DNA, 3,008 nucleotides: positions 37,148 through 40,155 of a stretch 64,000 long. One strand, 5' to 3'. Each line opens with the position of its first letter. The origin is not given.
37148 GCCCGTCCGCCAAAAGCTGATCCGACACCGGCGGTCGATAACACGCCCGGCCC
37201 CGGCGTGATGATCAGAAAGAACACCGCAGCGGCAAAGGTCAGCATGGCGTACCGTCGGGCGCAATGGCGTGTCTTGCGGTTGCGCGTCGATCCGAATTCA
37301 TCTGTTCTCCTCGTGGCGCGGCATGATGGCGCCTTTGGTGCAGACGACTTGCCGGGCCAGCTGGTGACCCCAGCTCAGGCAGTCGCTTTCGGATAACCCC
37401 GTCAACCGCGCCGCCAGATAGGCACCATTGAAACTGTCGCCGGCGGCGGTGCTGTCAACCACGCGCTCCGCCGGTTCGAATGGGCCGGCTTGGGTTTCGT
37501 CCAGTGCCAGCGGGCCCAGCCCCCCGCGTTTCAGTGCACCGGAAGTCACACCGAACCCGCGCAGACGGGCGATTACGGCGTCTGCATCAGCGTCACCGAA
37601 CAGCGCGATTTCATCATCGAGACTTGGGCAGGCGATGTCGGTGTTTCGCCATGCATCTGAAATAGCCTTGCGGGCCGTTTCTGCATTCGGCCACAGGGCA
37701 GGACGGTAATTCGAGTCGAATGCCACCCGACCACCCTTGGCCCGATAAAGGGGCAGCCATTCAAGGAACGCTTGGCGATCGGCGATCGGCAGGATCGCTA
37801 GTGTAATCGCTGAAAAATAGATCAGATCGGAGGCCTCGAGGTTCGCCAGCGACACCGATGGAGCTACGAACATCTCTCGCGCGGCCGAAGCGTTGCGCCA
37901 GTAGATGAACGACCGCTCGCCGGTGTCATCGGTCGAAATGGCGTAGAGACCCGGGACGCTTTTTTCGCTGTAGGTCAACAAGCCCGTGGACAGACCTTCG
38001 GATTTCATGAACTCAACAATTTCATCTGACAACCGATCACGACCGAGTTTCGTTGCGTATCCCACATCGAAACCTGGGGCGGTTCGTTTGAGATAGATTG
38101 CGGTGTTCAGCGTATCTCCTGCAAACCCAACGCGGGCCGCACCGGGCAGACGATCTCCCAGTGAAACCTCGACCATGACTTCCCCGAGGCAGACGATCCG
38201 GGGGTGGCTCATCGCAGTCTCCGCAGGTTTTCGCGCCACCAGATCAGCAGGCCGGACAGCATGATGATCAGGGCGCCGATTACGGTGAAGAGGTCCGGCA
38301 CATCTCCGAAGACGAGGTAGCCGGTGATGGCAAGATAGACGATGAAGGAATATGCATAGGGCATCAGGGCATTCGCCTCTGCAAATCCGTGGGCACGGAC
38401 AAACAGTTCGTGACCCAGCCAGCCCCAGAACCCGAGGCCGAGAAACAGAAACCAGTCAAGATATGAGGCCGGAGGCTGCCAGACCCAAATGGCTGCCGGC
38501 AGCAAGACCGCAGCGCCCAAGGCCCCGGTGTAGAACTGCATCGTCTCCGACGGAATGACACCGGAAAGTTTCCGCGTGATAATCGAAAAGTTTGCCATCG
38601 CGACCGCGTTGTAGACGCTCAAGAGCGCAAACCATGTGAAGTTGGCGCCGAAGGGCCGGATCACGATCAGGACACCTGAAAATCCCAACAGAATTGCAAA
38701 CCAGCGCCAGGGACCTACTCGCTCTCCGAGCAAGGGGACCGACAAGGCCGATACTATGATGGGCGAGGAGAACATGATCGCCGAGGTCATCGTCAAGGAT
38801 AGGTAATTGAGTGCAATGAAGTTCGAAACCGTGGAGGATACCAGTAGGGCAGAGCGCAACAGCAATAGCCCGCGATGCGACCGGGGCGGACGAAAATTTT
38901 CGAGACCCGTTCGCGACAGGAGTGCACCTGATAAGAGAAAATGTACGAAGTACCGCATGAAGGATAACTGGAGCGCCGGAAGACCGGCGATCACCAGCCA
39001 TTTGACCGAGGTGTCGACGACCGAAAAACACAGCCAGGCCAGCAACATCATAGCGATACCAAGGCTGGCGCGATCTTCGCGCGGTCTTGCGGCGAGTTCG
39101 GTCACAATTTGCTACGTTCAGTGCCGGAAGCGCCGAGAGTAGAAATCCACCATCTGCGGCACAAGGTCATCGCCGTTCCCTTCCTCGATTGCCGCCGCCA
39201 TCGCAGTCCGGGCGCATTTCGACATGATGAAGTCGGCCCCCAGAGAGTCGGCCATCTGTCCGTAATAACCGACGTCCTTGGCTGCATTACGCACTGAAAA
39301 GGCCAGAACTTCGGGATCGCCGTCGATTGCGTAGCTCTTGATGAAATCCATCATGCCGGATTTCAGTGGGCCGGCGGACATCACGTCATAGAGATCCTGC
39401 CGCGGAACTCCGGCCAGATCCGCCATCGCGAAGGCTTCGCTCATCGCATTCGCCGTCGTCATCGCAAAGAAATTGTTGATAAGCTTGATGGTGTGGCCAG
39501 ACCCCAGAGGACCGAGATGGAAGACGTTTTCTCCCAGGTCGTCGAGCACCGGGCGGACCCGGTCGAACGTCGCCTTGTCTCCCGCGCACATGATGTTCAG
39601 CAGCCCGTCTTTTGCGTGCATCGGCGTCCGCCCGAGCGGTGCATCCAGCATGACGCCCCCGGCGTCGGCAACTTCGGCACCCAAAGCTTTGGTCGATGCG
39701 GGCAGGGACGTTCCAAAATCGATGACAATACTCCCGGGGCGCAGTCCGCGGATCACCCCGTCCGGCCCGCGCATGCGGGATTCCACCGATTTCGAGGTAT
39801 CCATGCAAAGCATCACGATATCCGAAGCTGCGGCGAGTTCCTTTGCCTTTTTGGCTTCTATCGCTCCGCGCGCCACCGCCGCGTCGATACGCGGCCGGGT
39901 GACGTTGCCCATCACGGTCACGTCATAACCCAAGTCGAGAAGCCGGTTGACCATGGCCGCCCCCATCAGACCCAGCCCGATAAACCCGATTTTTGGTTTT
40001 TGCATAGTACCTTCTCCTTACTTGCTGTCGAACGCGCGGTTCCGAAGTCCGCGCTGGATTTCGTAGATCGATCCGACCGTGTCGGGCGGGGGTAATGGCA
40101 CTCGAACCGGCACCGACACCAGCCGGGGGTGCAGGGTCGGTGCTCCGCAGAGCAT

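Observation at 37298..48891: Candidate new pathway: TRAP-fed sugar-acid operon with two PhyH-type Fe(II)/2OG dioxygenases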

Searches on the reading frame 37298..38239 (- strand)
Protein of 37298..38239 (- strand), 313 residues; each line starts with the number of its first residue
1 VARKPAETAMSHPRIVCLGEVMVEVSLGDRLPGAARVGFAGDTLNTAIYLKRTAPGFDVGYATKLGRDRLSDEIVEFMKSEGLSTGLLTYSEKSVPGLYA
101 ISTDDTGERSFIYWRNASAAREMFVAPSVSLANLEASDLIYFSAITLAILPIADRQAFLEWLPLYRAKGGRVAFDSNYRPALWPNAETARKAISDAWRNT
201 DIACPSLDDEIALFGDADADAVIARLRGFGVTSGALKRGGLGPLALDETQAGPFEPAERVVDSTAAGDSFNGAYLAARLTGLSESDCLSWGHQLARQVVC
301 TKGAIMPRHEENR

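Call 7: search_protein_families(library=pfam, proteins=[window:37298-38239:-])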
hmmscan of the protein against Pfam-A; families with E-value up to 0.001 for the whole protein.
window:37298-38239:- (313 aa): 1 family
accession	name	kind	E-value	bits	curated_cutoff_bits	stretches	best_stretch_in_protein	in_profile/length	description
PF00294.29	PfkB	-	7.8e-41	140.8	25.8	1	14-307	3-298/302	pfkB family carbohydrate kinase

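Call 33: search_protein_families(library=ncbifam, proteins=[window:37298-38239:-], max_evalue=0.00001)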
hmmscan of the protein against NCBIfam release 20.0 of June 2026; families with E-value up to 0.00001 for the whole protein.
window:37298-38239:- (313 aa): 10 families
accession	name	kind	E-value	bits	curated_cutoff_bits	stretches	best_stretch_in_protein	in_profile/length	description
NF052444.1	DhDoxglucKinKdgK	equivalog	1e-82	277.9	400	1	14-309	2-300/303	2-dehydro-3-deoxygluconokinase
NF040938.1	KDG_KDGal_kin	equivalog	1.6e-23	83.3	400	1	39-303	29-288/305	bifunctional 2-dehydro-3-deoxygluconokinase/2-dehydro-3-deoxygalactonokinase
TIGR04382.1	myo_inos_iolC_N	equivalog_domain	3.8e-23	82.2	300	1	41-303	35-294/309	5-dehydro-2-deoxygluconokinase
NF049991.1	TagKinase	equivalog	2.8e-21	75.7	420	1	14-303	9-300/321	tagatose kinase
NF041332.1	KDG_KDGal_kin_Halo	equivalog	1.7e-20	73.7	440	1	14-295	3-288/320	bifunctional 2-dehydro-3-deoxygluconokinase/2-dehydro-3-deoxygalactonokinase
NF006957.1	PRK09434.1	equivalog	8.2e-17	61.6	450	1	45-293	32-271/302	fructokinase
NF041633.1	trifunc_aldol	exception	5.2e-13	48.3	700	1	7-216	236-445/580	KHG/KDPG aldolase/sugar kinase fusion protein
TIGR02152.1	D_ribokin_bact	equivalog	1.3e-12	47.7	299.65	1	41-305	36-287/298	ribokinase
NF008353.0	PRK11142.1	equivalog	3.6e-09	36.6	341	0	259-304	244-289/307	ribokinase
NF007321.0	PRK09813.1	equivalog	1.9e-07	30.8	247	1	40-304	24-260/261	fructoselysine 6-kinase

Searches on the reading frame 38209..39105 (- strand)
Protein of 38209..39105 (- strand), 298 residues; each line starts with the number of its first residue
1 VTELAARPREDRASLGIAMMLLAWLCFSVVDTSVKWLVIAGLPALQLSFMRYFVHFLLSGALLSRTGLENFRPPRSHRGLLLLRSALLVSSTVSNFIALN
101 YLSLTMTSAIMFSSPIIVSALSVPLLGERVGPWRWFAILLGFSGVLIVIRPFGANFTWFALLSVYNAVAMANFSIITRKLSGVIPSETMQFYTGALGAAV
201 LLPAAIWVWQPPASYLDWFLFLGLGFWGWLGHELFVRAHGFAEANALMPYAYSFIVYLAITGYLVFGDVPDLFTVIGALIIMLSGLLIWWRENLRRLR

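Call 7: search_protein_families(library=pfam, proteins=[window:38209-39105:-])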
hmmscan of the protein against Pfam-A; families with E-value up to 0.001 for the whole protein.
window:38209-39105:- (298 aa): 1 family
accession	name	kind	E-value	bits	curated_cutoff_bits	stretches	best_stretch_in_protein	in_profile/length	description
PF00892.27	EamA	-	1.3e-21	77.7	28.2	2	15-149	2-134/135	EamA-like transporter family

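Call 33: search_protein_families(library=ncbifam, proteins=[window:38209-39105:-], max_evalue=0.00001)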
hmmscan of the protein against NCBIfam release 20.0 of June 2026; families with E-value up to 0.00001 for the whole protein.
window:38209-39105:- (298 aa): 1 family
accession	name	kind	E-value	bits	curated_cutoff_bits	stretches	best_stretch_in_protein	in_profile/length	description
TIGR00950.1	2A78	equivalog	6.5e-13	48.7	230.2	1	38-284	7-262/264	carboxylate/amino acid/amine transporter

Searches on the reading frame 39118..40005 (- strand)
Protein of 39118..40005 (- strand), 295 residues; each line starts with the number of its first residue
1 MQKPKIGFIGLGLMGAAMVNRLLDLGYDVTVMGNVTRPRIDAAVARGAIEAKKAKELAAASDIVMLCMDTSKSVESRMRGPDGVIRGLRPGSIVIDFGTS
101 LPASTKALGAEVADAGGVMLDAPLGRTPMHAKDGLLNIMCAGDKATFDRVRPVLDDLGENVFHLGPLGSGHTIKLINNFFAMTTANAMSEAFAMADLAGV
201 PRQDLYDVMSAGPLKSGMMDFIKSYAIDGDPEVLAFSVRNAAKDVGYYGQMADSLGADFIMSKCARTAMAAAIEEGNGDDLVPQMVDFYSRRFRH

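Call 4: search_protein_families(library=pfam, proteins=[window:39118-40005:-])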
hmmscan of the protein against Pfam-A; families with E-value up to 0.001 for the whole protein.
window:39118-40005:- (295 aa): 5 families
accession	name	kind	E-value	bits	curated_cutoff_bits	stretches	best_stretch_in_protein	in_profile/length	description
PF03446.21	NAD_binding_2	-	9.7e-40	136.6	21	1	5-165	1-161/161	NAD binding domain of 6-phosphogluconate dehydrogenase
PF14833.11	NAD_binding_11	-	1.2e-16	61.5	30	1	168-284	1-117/122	NAD-binding of NADP-dependent 3-hydroxyisobutyrate dehydrogenase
PF03807.23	F420_oxidored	-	3.8e-09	37.4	21.6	1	5-72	1-71/94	NADP oxidoreductase coenzyme F420-dependent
PF02826.25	2-Hacid_dh_C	-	7.6e-06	25.8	25.1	1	3-95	36-124/178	D-isomer specific 2-hydroxyacid dehydrogenase, NAD binding domain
PF07991.19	KARI_N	-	0.00091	19.3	20.6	0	2-68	3-68/165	Acetohydroxy acid isomeroreductase, NADPH-binding domain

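Call 5: search_protein_families(library=ncbifam, proteins=[window:39118-40005:-])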
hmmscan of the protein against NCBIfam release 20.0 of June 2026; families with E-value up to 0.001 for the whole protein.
window:39118-40005:- (295 aa): 14 families
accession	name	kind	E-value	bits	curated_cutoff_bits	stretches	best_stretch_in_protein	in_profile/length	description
NF008592.0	PRK11559.1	equivalog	2.2e-48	165.1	397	1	5-290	4-287/296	2-hydroxy-3-oxopropionate reductase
TIGR01505.1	tartro_sem_red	equivalog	4.2e-48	164.1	340.75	1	5-278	1-272/291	2-hydroxy-3-oxopropionate reductase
NF012005.0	PRK15461.1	equivalog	8.5e-40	136.8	348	1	5-279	3-276/298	sulfolactaldehyde 3-reductase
NF043037.1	ThreonDh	equivalog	3.3e-39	135.1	350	1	3-280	2-278/297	L-threonate dehydrogenase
TIGR01692.1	HIBADH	equivalog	6.6e-33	114.3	291.6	1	8-213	1-205/288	3-hydroxyisobutyrate dehydrogenase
NF011633.0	PRK15059.1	equivalog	2.1e-31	109.2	451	1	5-201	2-196/292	2-hydroxy-3-oxopropionate reductase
NF007161.0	PRK09599.1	subfamily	8.3e-18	64.6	271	1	5-207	2-206/302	NADP-dependent phosphogluconate dehydrogenase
TIGR00872.1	gnd_rel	equivalog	8.8e-15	54.7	297.2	1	5-198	2-195/299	phosphogluconate dehydrogenase (NAD(+)-dependent, decarboxylating)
NF006765.0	PRK09287.1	equivalog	1.4e-11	44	413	1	2-211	2-221/476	NADP-dependent phosphogluconate dehydrogenase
TIGR00873.1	gnd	equivalog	1.3e-09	37.4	426.7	1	5-210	1-216/467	decarboxylating NADP(+)-dependent phosphogluconate dehydrogenase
NF005650.0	PRK07417.1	equivalog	5.2e-05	22.7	290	1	5-98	3-92/281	prephenate/arogenate dehydrogenase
NF006307.0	PRK08507.1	equivalog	0.00067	18.9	295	1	5-99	2-92/275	prephenate dehydrogenase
NF005749.0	PRK07573.1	subfamily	0.00088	17.8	866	0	4-82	37-115/641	fumarate reductase/succinate dehydrogenase flavoprotein subunit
NF004017.0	PRK05479.1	equivalog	0.00091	18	336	0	2-68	16-81/337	ketol-acid reductoisomerase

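Call 73: search_solved_structures(query=window:39118-40005:-, max_evalue=1e-25)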
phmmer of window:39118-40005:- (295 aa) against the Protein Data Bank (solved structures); distinct sequences matched with E-value up to 1e-25: 13.
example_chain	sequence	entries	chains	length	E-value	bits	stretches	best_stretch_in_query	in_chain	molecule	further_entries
3w6u_A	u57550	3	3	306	1e-35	126.9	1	5-279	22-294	6-phosphogluconate dehydrogenase, NAD-binding protein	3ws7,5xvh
3w6z_A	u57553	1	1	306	8.3e-35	123.9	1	5-279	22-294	6-phosphogluconate dehydrogenase, NAD-binding protein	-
1vpd_A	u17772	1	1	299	6.5e-34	121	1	5-290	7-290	TARTRONATE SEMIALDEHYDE REDUCTASE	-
2uyy_A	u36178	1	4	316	1e-32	117.1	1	4-230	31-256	N-PAC PROTEIN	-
3cky_A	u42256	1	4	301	1.3e-31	113.5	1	4-246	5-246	2-hydroxymethyl glutarate dehydrogenase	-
3pef_A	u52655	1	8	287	6.9e-31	111.1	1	5-283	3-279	6-phosphogluconate dehydrogenase, NAD-binding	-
3obb_A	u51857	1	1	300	1.4e-30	110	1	5-211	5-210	Probable 3-hydroxyisobutyrate dehydrogenase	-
3q3c_A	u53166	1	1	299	1.9e-30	109.6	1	5-211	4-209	Probable 3-hydroxyisobutyrate dehydrogenase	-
3pdu_A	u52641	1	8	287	1.2e-29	107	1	6-279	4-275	3-hydroxyisobutyrate dehydrogenase family protein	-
1yb4_A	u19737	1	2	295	4.5e-29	105.1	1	5-218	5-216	tartronic semialdehyde reductase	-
3doj_A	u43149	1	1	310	3.4e-27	98.9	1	5-279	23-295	Dehydrogenase-like protein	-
3g0o_A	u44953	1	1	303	2.7e-26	96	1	6-287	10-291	3-hydroxyisobutyrate dehydrogenase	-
9k2j_A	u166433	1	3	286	6.4e-26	94.8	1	5-259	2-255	3-hydroxyisobutyrate dehydrogenase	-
